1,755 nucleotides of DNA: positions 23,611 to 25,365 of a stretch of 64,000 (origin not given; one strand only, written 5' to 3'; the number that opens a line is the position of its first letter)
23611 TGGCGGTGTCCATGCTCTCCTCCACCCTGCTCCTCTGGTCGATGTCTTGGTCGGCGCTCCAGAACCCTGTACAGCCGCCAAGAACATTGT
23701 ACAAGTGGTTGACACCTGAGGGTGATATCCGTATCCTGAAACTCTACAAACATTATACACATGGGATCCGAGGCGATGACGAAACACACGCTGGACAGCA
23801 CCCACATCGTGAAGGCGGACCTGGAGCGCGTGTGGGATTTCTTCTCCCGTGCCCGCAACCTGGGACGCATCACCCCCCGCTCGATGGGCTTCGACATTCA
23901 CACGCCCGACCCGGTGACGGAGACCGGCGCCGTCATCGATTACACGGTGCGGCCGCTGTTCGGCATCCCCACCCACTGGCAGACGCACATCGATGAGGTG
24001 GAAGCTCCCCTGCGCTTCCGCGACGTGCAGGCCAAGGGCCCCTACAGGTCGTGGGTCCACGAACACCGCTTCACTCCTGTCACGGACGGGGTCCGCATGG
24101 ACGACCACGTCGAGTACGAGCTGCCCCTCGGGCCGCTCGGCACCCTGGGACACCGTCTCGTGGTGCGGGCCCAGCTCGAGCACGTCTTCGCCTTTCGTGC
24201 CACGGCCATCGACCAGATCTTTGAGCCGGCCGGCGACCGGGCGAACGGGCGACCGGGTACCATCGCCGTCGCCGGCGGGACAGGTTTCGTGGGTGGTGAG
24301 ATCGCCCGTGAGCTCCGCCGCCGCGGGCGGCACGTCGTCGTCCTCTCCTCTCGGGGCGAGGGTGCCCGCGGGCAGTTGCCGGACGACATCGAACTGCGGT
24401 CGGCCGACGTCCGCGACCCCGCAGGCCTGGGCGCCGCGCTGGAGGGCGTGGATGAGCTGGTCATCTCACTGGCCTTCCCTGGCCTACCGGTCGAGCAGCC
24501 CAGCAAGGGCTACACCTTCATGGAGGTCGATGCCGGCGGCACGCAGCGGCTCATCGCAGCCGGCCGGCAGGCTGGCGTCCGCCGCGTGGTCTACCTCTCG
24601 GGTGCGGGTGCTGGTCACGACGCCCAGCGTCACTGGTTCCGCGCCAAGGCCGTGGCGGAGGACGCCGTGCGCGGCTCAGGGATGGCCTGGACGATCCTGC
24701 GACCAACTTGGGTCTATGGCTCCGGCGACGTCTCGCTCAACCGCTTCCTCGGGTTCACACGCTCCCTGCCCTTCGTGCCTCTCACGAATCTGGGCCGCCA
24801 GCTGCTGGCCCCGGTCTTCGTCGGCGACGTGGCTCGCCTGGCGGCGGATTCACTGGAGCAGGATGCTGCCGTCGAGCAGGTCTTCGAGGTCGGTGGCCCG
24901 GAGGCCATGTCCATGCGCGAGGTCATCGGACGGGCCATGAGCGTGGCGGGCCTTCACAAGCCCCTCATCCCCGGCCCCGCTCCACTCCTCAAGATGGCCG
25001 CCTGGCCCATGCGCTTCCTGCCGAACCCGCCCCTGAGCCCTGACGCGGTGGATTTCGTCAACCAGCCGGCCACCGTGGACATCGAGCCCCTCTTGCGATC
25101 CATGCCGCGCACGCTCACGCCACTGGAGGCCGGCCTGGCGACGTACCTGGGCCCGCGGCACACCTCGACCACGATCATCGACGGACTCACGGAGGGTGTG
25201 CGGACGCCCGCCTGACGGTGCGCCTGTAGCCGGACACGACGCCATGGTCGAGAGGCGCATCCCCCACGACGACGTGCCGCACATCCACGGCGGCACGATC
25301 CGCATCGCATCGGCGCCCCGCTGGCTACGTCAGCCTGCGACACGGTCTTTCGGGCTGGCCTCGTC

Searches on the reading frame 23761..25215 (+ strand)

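Call 5: search_protein_families(library=pfam, proteins=[window:23761-25215:+])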
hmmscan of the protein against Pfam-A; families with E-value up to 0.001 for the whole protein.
window:23761-25215:+ (484 aa): 8 families
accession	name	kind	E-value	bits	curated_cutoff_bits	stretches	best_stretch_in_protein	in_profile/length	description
PF13460.12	NAD_binding_10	-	8.8e-22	78.3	27.2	1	172-319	1-147/184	NAD(P)H-binding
PF01370.27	Epimerase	-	1.2e-16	61.3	20.9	1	168-378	1-240/240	NAD dependent epimerase/dehydratase family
PF01073.25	3Beta_HSD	-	5.6e-12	45.7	22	1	169-284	1-119/280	3-beta hydroxysteroid dehydrogenase/isomerase family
PF05368.20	NmrA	-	3.1e-08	34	27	1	167-312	4-143/298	NmrA-like family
PF04321.23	RmlD_sub_bind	-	6.1e-08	32.5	27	0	294-384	127-219/287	RmlD substrate binding domain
PF10604.15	Polyketide_cyc2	-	2.4e-05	25.1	27.4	1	9-142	2-129/142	Polyketide cyclase / dehydrase and lipid transport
PF03364.25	Polyketide_cyc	-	0.00033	21.3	23.4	1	17-140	1-123/126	Polyketide cyclase / dehydrase and lipid transport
PF16363.11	GDP_Man_Dehyd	-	0.00047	20.2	27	1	170-275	2-120/332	GDP-mannose 4,6 dehydratase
